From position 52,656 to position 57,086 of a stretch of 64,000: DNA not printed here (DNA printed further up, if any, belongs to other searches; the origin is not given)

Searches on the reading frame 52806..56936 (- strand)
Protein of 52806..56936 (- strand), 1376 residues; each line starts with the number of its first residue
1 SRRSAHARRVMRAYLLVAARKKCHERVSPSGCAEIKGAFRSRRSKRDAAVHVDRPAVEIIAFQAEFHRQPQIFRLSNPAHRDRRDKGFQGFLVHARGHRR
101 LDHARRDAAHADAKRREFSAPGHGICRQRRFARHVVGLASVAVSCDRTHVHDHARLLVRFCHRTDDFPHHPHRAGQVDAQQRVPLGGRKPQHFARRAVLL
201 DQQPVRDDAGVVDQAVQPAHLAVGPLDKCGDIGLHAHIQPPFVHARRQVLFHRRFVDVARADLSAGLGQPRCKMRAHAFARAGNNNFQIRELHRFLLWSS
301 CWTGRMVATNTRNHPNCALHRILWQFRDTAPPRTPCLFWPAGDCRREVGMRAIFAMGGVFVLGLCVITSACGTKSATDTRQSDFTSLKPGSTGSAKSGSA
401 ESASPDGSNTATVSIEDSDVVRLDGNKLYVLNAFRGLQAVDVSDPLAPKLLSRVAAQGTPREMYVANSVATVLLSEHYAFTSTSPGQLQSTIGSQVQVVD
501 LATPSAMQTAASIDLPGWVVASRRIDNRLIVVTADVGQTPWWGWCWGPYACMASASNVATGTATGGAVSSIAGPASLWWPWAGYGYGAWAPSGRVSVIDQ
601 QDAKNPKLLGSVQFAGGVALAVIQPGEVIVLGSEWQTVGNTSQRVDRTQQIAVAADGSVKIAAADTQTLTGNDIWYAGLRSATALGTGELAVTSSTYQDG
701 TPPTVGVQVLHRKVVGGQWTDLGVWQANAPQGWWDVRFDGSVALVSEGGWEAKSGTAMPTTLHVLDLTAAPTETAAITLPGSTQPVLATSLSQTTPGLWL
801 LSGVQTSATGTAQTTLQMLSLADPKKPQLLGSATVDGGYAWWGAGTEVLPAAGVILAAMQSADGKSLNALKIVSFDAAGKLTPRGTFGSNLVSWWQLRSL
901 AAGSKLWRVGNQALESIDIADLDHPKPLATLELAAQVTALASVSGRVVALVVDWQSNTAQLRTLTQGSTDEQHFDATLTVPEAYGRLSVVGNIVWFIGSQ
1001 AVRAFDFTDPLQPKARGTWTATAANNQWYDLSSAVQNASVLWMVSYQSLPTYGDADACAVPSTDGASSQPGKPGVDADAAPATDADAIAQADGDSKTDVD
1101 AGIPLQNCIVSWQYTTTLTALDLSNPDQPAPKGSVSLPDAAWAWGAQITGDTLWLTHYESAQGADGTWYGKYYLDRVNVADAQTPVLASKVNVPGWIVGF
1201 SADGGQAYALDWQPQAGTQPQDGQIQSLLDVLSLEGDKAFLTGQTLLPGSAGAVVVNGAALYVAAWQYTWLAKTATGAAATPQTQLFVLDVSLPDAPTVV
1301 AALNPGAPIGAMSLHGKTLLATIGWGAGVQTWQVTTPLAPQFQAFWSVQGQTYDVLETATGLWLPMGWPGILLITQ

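Call 42: search_protein_families(library=pfam, proteins=[window:52806-56936:-], max_evalue=0.001)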
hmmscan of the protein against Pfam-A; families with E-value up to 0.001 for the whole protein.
window:52806-56936:- (1376 aa): 1 family
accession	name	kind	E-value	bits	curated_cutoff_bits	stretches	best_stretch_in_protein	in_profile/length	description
PF09826.15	Beta_propel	-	6.1e-16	58.8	22.4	1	409-534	5-130/495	Beta propeller domain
